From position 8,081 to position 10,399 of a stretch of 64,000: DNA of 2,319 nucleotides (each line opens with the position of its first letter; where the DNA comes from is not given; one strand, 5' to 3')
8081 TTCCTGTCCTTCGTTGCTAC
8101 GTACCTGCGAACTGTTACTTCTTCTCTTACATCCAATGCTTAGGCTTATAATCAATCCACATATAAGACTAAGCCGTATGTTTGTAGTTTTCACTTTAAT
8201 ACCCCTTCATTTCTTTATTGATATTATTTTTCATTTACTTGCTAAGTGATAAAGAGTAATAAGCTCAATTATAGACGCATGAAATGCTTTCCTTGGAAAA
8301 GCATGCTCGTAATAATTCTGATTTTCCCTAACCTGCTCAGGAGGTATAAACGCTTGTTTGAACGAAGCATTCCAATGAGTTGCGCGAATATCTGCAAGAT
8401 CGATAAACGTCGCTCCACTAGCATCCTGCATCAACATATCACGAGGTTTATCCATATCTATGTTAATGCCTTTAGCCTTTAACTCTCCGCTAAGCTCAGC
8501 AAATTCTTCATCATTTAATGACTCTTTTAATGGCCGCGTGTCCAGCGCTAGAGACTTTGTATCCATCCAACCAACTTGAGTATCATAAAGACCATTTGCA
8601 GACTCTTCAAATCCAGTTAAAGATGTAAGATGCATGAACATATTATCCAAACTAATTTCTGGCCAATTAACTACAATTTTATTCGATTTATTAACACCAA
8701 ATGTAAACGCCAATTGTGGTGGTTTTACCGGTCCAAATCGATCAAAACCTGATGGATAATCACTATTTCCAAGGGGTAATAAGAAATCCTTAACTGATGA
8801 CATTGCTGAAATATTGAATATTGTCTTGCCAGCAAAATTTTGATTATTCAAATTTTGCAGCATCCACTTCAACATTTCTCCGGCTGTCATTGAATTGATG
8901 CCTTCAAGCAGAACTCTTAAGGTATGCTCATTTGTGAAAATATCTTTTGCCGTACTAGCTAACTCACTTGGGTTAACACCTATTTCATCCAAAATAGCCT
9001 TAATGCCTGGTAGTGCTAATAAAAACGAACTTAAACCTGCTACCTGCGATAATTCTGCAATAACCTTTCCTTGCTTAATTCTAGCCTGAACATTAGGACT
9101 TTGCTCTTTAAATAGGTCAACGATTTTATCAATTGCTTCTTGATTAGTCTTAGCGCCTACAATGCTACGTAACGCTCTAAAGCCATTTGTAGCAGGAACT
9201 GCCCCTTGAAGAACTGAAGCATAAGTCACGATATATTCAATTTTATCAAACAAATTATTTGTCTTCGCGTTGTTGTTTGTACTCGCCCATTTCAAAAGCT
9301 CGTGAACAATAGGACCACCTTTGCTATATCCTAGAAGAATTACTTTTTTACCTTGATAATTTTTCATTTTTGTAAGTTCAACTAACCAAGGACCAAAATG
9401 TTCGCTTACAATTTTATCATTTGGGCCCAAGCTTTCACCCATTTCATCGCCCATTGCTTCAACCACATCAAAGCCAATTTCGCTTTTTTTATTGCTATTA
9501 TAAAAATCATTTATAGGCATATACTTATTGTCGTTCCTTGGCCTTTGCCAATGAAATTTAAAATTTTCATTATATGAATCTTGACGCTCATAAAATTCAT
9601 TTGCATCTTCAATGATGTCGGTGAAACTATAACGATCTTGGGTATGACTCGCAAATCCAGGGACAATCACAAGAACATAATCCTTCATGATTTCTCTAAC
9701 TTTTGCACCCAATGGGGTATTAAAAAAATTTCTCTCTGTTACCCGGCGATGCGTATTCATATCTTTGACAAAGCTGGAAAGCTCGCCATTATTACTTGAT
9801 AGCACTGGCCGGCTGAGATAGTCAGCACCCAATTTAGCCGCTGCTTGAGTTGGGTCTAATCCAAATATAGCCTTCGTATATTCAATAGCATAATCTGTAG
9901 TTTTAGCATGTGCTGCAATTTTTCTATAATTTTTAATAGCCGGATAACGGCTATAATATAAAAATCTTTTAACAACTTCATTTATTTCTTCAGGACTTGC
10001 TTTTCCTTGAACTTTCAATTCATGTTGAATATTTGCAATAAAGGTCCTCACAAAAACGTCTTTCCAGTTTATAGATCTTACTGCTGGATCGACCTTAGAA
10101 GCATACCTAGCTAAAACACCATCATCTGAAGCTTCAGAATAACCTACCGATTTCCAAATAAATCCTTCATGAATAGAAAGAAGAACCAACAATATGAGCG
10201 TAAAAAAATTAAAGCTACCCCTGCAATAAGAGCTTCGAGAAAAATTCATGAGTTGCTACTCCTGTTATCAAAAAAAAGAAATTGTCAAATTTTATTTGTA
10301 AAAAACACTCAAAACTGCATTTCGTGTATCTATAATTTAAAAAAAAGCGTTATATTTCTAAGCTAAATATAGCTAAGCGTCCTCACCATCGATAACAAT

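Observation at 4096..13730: Candidate undescribed envelope module: four intact secreted or lipid-anchored unknowns bracketed by two decaying haem enzymes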

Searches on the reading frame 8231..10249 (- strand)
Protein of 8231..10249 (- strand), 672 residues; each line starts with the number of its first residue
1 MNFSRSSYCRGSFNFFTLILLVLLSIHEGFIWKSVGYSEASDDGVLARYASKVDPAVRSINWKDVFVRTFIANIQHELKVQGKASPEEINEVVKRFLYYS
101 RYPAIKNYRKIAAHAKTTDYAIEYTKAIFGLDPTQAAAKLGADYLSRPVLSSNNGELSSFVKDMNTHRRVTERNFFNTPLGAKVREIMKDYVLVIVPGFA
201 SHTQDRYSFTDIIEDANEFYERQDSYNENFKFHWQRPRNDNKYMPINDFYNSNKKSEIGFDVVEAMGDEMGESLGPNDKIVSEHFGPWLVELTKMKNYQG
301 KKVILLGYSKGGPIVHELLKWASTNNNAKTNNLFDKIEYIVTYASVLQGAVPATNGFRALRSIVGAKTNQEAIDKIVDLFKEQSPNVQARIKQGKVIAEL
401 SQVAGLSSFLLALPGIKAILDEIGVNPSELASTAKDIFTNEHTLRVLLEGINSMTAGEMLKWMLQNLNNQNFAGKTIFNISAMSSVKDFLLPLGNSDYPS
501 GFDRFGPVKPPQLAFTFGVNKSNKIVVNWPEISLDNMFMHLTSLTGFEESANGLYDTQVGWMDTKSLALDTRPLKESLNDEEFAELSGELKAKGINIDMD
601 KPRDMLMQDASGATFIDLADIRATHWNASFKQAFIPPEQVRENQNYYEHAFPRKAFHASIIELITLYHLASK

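Call 4: search_protein_families(library=pfam, proteins=[window:8231-10249:-], max_evalue=0.1)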
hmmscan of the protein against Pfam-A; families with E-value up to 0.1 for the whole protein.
window:8231-10249:- (672 aa): 1 family
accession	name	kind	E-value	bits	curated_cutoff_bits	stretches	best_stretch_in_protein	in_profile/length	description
PF02450.21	LCAT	-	0.043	13.5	21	1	294-354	114-169/392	Lecithin:cholesterol acyltransferase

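Call 5: search_protein_families(library=ncbifam, proteins=[window:8231-10249:-], max_evalue=0.1)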
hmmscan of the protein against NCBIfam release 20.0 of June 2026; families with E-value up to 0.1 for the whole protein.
window:8231-10249:- (672 aa): 0 families

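Call 13: find_homologous_proteins(query=window:8231-10249:-)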
Query window:8231-10249:- (672 aa): 1 proteins with E <= 0.001 among 8000 candidates.
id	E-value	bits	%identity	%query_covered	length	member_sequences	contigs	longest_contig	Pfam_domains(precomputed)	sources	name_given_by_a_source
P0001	1.4e-139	485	41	91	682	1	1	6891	-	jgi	jgi:hypothetical protein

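Call 14: find_encoding_contigs(protein=P0001, flank=10000)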
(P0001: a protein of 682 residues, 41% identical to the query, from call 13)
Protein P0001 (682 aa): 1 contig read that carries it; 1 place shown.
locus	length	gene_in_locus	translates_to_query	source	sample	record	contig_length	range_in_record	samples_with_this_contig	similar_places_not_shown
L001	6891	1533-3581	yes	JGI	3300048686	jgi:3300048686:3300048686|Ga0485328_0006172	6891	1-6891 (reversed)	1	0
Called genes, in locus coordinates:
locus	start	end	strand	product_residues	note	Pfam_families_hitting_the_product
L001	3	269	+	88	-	?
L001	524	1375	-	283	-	-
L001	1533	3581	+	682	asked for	-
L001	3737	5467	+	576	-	-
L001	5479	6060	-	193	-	PF02798:GST_N, PF13417:GST_N_3, PF13409:GST_N_2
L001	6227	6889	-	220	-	PF01264:Chorismate_synt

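Call 15: find_encoding_contigs(protein=window:8231-10249:-, flank=10000)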
Protein window:8231-10249:- (672 aa): no gene with exactly this product is on record in the collection.

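Call 22: find_related_loci(query=A1, collection=genome_contigs, flank=10000)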
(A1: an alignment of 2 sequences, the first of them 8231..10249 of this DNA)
Query A1 (672 aa) in genome_contigs; peptide patterns used: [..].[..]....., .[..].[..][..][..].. (x = any residue, [..] = any of these).
176 stretches matched a pattern, but none encodes a relative of the query by tblastn (E <= 1e-3).

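Call 23: list_cluster_members(proteins=[window:8231-10249:-, window:5347-6387:-, window:6899-8194:-, window:895-2805:+, window:19597-22077:-, window:45688-47694:-, window:40790-42508:+, window:35609-37078:+, window:57861-59420:-, window:61207-62736:-])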
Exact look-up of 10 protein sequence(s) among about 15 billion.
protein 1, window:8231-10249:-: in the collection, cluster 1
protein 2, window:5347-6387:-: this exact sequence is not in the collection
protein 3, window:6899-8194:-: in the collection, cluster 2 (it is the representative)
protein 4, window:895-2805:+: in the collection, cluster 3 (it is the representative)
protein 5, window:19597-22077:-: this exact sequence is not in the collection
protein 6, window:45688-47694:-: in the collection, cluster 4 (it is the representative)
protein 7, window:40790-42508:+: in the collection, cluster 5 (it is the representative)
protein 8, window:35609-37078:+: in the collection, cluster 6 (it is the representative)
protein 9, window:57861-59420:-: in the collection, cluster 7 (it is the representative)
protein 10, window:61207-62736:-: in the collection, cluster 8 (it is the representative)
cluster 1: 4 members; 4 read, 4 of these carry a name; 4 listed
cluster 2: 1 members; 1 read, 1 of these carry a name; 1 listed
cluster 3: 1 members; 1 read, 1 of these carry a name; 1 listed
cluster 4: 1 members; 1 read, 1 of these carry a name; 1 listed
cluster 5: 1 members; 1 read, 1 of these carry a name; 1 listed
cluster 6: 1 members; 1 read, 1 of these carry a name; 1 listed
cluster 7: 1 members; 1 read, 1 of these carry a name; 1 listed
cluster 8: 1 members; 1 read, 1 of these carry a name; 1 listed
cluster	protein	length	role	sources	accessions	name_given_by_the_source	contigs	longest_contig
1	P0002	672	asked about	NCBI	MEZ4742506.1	MAG: hypothetical protein R3B45_08670 [Bdellovibrionota bacterium]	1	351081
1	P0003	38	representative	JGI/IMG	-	hypothetical protein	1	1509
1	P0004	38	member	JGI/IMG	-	hypothetical protein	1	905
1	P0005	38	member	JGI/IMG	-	hypothetical protein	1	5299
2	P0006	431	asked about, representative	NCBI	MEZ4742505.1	MAG: hypothetical protein R3B45_08665 [Bdellovibrionota bacterium]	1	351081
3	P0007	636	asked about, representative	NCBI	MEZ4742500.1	MAG: ATP-dependent Clp protease ATP-binding subunit [Bdellovibrionota bacterium]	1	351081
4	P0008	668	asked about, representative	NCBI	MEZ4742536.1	MAG: hypothetical protein R3B45_08825 [Bdellovibrionota bacterium]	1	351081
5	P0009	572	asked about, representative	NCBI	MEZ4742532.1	MAG: hypothetical protein R3B45_08805 [Bdellovibrionota bacterium]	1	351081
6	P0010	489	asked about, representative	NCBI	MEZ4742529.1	MAG: Mur ligase family protein [Bdellovibrionota bacterium]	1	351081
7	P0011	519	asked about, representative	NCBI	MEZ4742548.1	MAG: GNAT family N-acetyltransferase [Bdellovibrionota bacterium]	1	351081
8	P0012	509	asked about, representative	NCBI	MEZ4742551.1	MAG: histidine ammonia-lyase [Bdellovibrionota bacterium]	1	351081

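Call 26: find_encoding_contigs(protein=P0005, flank=10000)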
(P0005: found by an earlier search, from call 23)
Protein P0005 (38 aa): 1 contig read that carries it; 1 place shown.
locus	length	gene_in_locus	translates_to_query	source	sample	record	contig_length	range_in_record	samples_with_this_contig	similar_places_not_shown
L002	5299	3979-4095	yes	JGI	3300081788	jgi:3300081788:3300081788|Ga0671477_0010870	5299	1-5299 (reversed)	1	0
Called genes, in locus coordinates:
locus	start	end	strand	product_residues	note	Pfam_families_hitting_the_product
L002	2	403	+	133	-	?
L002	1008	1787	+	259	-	-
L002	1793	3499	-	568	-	PF01266:DAO (weak), PF13450:NAD_binding_8, PF01593:Amino_oxidase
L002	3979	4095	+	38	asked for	-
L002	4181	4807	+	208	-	PF07366:SnoaL, PF12680:SnoaL_2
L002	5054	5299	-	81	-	?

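Call 28: search_solved_structures(query=A1, max_evalue=10, show_alignments=2)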
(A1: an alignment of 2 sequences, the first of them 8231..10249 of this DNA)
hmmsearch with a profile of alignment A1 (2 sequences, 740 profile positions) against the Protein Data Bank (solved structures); distinct sequences matched with E-value up to 10: 6.
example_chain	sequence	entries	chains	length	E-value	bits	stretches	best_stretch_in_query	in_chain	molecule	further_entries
6imp_A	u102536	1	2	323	0.19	13.2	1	357-392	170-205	RTX toxin RtxA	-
6ii2_A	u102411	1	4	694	0.45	12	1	357-392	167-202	Putative RTX-toxin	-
1l7o_A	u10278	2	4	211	0.54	11.7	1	140-206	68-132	PHOSPHOSERINE PHOSPHATASE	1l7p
1f5s_A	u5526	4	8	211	0.55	11.7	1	140-206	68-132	PHOSPHOSERINE PHOSPHATASE (PSP) | Phosphoserine Phosphatase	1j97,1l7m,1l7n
1l4u_A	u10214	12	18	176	0.63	11.5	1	414-513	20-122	SHIKIMATE KINASE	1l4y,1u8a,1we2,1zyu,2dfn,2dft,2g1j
2iyq_A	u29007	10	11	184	0.7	11.3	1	414-513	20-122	SHIKIMATE KINASE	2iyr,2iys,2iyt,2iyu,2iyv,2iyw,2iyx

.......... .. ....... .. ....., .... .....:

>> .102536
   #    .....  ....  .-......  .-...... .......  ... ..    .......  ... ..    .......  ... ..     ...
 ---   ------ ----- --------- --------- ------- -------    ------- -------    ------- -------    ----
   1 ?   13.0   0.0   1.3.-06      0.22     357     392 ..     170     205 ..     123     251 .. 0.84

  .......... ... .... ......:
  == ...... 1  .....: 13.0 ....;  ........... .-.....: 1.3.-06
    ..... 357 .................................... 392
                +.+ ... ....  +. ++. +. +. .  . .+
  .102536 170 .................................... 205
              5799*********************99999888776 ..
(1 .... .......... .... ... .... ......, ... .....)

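Call 29: find_related_loci(query=A1, collection=metagenome_contigs, flank=10000)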
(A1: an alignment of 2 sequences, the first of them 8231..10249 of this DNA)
Query A1 (672 aa) in metagenome_contigs; peptide patterns used: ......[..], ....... (x = any residue, [..] = any of these).
600 stretches matched a pattern, but none encodes a relative of the query by tblastn (E <= 1e-3).

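Call 41: predict_structure(alignment_id=A1)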
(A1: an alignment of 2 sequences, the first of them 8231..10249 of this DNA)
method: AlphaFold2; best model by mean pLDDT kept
length: 672 residues; sequences in the alignment: 2
mean_pLDDT: 34.1   pTM: 0.30
mean pLDDT of the five models: 34.1, 32.6, 32.6, 30.4, 29.8
residues with pLDDT >= 90: 0; 70-90: 11; 50-70: 69; < 50: 592
segments of 3 or more residues with pLDDT < 50: 1-181, 198-258, 267-278, 308-311, 340-583, 585-591, 593-672
pLDDT, mean of each block of 10 residues (from residue 1): 23 27 28 26 31 32 36 35 39 33 26 25 29 35 30 26 25 40 57 53 31 36 29 25 29 43 49 44 66 71 58 55 55 56 29 27 40 39 31 27 26 32 37 31 31 32 31 23 26 25 22 21 23 22 22 23 22 30 46 45 32 30 25 27 28 36 40 30
secondary structure, 60 per line:
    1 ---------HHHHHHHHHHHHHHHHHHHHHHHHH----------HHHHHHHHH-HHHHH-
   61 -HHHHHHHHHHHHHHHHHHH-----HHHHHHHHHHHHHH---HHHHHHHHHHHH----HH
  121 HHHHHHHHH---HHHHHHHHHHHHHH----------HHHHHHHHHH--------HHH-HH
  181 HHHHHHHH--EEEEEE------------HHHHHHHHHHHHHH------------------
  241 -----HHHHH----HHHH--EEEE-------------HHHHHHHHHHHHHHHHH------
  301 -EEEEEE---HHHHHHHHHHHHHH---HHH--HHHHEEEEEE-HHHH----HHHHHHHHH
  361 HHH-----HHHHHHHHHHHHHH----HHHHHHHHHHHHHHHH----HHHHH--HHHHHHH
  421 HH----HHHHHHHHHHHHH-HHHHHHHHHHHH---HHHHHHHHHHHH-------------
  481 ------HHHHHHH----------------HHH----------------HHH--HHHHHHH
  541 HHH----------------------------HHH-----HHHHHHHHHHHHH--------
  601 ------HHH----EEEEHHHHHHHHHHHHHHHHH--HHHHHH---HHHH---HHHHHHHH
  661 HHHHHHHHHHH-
elements in order (helices of 4 or more, strands of 3 or more residues): H10-34 H45-53 H55-59 H62-80 H86-99 H103-114 H119-129 H133-146 H157-166 H179-188 E191-196 H209-222 H246-250 H255-258 E261-264 H278-294 E302-307 H311-324 H333-336 E337-342 H344-347 H352-363 H369-382 H387-402 H407-411 H414-422 H427-439 H441-452 H456-467 H487-493 H534-543 H580-592 E614-617 H618-634 H637-642 H646-649 H653-671

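Call 42: search_protein_representatives(alignment_id=A1)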
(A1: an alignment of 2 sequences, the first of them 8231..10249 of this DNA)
Query: 2 sequences, 740 profile positions. Proteins with E-value up to 0.001 (for the whole library): 46; up to 1e-10: 40; up to 1e-30: 33. The best 46 are listed.
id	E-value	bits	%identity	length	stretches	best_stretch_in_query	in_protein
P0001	0.0e+00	1343.0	-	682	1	1-740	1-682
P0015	2.4e-191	654.3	-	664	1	49-738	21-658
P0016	1.7e-103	363.9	-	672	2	386-738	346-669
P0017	1.8e-97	343.9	-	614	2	218-737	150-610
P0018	7.8e-96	338.5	-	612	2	217-736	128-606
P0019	1.2e-89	318.1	-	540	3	493-737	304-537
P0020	4.7e-83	296.3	-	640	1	74-736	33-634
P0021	1.8e-79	284.4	-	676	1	103-734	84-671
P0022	3.6e-79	283.5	-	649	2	206-735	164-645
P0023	1.8e-76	274.5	-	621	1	72-734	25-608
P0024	1.2e-75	271.8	-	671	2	217-735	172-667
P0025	7.1e-75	269.2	-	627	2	493-734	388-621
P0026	1.9e-70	254.6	-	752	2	213-734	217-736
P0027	1.2e-58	215.6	-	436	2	504-736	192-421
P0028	2.8e-57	211.0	-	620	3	504-736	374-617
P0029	5.6e-57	210.1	-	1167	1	72-737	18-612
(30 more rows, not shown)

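Call 44: search_protein_families(library=pfam, alignment_id=A2, max_evalue=0.01)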
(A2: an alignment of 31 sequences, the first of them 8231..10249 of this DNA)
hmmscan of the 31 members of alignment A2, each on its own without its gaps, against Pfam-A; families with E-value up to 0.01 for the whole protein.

A. member 1, window:8231-10249:- (672 aa): 0 families

B. families by the number of members that match (of 31 scanned): 10 families
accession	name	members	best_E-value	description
PF01083.28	Cutinase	7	0.00017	Cutinase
PF00561.26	Abhydrolase_1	5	0.00029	alpha/beta hydrolase fold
PF02230.22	Abhydrolase_2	2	0.0011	Phospholipase/Carboxylesterase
PF06028.17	DUF915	1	4e-07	Alpha/beta hydrolase of unknown function (DUF915)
PF02089.21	Palm_thioest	1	0.00045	Palmitoyl protein thioesterase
PF02450.21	LCAT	1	0.0034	Lecithin:cholesterol acyltransferase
PF12146.15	Hydrolase_4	1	0.004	Serine aminopeptidase, S33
PF07859.19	Abhydrolase_3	1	0.0043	alpha/beta hydrolase fold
PF05057.20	DUF676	1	0.0086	Putative serine esterase (DUF676)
PF10561.15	C2orf69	1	0.0092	C2orf69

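Call 45: find_encoding_contigs(protein=P0015, flank=10000, max_places=4)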
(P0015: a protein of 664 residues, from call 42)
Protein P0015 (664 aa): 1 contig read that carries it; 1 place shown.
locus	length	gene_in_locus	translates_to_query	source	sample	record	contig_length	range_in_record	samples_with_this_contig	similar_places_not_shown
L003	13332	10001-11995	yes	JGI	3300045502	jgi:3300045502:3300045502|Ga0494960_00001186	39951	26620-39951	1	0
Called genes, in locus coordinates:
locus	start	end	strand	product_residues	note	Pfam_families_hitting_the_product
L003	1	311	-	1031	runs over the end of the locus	PF00873:ACR_tran, PF02355:SecD_SecF_C (weak)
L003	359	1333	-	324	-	PF25917:BSH_RND, PF25989:YknX_C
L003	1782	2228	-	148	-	-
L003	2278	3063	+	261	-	-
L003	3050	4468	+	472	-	-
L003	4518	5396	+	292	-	-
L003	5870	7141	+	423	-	PF00072:Response_reg, PF13181:TPR_8 (faint), PF13428:TPR_14 (faint), PF14559:TPR_19 (faint), PF13424:TPR_12 (faint), PF00515:TPR_1 (faint), PF07719:TPR_2 (faint)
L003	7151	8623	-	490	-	PF00089:Trypsin, PF13365:Trypsin_2, PF00595:PDZ, PF13180:PDZ_2, PF17820:PDZ_6, PF00595:PDZ (weak), PF13180:PDZ_2, PF17820:PDZ_6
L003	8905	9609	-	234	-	-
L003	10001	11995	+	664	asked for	-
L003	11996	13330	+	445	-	?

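Call 46: find_encoding_contigs(protein=P0016, flank=10000, max_places=4)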
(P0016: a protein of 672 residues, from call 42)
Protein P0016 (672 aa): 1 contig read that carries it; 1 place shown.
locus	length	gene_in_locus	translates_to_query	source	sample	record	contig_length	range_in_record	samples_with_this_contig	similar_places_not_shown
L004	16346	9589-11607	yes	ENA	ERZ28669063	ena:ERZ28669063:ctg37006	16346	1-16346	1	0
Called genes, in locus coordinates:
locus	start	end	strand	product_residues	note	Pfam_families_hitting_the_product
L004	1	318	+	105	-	?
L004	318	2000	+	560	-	PF00512:HisKA, PF02518:HATPase_c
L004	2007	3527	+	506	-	PF00072:Response_reg, PF00158:Sigma54_activat, PF14532:Sigma54_activ_2, PF07728:AAA_5 (faint), PF25601:AAA_lid_14, PF02954:HTH_8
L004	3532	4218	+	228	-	-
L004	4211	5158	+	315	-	PF00005:ABC_tran, PF13304:AAA_21 (faint)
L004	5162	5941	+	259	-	PF01061:ABC2_membrane (weak), PF12679:ABC2_membrane_2 (weak), PF12698:ABC2_membrane_3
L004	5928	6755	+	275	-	PF06750:A24_N_bact, PF01478:Peptidase_A24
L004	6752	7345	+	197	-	-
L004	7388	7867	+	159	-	-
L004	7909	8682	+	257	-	PF01209:Ubie_methyltran, PF13489:Methyltransf_23 (weak), PF13847:Methyltransf_31, PF08241:Methyltransf_11, PF08242:Methyltransf_12, PF13649:Methyltransf_25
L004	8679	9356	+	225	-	PF00160:Pro_isomerase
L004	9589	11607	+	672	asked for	-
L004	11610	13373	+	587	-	-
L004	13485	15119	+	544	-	-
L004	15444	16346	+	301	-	?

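Call 99: find_encoding_contigs(protein=P0029, flank=6000, max_places=3)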
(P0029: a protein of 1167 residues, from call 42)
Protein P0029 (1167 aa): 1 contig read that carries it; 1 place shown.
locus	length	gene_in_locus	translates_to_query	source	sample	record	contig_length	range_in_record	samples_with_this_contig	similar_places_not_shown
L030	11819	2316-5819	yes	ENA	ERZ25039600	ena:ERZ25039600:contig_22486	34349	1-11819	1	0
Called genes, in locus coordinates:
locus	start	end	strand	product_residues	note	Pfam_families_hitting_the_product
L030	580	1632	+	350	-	PF11617:Cu-binding_MopE (weak)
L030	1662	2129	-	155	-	PF01750:HycI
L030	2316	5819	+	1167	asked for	-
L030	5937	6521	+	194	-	-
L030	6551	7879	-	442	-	PF00069:Pkinase, PF07714:PK_Tyr_Ser-Thr, PF01636:APH (faint), PF00027:cNMP_binding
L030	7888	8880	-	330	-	-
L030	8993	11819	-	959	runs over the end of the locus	PF00069:Pkinase, PF07714:PK_Tyr_Ser-Thr, PF13191:AAA_16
